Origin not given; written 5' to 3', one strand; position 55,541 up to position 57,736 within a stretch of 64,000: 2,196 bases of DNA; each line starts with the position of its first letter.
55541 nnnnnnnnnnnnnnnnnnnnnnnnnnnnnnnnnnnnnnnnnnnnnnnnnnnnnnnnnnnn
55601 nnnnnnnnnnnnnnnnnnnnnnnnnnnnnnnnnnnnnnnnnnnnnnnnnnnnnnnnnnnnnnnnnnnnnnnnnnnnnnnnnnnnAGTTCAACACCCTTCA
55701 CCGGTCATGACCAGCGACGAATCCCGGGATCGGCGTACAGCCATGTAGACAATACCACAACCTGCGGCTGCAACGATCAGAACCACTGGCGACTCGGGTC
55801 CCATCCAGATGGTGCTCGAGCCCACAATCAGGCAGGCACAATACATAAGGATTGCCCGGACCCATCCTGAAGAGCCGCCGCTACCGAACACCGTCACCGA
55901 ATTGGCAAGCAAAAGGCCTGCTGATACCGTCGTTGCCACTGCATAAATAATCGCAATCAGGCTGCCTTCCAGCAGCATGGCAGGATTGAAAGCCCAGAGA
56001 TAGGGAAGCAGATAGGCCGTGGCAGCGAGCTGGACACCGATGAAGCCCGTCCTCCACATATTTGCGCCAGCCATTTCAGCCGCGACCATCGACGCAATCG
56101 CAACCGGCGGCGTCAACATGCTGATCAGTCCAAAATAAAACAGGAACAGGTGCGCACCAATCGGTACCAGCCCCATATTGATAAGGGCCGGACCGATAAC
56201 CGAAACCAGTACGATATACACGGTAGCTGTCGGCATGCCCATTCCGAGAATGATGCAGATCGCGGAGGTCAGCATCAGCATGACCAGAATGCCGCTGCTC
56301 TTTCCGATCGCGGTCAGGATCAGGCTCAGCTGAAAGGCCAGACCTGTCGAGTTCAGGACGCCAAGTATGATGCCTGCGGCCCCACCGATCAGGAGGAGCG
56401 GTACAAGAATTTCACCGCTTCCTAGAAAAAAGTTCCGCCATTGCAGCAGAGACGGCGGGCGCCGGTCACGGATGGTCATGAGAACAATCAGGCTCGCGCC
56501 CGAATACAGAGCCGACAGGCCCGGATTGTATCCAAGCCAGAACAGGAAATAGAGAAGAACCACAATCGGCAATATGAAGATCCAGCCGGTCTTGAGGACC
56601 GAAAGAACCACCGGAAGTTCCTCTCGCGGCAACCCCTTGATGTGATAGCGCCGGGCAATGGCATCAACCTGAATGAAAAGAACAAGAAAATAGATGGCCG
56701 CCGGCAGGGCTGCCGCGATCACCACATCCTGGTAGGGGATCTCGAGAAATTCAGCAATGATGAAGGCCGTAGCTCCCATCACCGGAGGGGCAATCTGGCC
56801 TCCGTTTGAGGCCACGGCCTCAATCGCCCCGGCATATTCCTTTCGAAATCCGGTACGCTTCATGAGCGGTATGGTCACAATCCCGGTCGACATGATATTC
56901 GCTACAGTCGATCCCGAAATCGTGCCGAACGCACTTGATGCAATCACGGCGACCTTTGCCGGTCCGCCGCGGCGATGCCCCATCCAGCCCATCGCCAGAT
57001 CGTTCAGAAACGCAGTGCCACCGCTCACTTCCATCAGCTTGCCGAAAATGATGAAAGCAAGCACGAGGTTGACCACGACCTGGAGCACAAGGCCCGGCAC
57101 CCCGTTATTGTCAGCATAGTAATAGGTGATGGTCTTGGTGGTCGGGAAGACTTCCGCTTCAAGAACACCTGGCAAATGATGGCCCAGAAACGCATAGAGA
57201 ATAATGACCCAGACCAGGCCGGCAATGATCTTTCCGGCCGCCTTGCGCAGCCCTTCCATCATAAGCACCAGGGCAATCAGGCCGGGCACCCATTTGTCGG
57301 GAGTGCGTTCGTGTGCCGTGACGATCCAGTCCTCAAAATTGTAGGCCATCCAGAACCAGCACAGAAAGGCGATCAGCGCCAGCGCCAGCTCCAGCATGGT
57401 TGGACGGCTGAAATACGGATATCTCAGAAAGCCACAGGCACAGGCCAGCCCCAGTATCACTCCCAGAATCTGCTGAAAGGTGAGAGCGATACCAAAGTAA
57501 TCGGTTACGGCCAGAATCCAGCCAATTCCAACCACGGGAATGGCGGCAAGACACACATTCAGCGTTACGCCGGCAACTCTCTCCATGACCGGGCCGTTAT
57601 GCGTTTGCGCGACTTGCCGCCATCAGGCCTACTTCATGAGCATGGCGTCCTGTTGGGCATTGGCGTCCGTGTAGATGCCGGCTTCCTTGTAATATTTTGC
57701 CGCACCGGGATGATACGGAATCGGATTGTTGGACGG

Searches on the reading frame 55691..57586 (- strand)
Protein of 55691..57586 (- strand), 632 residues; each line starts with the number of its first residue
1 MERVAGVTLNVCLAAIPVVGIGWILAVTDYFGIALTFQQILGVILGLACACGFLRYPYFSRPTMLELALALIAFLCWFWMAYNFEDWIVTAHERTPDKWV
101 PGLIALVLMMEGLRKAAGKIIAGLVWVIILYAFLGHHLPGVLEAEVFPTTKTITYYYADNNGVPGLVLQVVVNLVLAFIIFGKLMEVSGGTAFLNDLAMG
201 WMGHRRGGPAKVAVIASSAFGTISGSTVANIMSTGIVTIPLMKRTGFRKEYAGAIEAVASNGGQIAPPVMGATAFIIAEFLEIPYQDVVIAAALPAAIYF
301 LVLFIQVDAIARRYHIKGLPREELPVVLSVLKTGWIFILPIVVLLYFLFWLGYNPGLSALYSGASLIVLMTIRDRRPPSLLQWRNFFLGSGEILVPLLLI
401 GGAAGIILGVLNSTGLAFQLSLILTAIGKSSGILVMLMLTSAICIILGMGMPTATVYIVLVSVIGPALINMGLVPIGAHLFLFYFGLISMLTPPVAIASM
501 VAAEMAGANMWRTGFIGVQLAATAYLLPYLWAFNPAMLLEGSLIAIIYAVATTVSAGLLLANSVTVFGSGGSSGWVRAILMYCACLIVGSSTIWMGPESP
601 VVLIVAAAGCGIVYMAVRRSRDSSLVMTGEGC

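Call 78: search_protein_families(library=pfam, proteins=[window:55691-57586:-], max_evalue=0.00001)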
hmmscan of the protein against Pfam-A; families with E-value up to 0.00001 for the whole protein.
window:55691-57586:- (632 aa): 1 family
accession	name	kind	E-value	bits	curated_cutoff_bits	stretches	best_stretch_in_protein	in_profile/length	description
PF06808.19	DctM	-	6.1e-79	266.2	23.8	1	107-542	4-409/413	Tripartite ATP-independent periplasmic transporter, DctM component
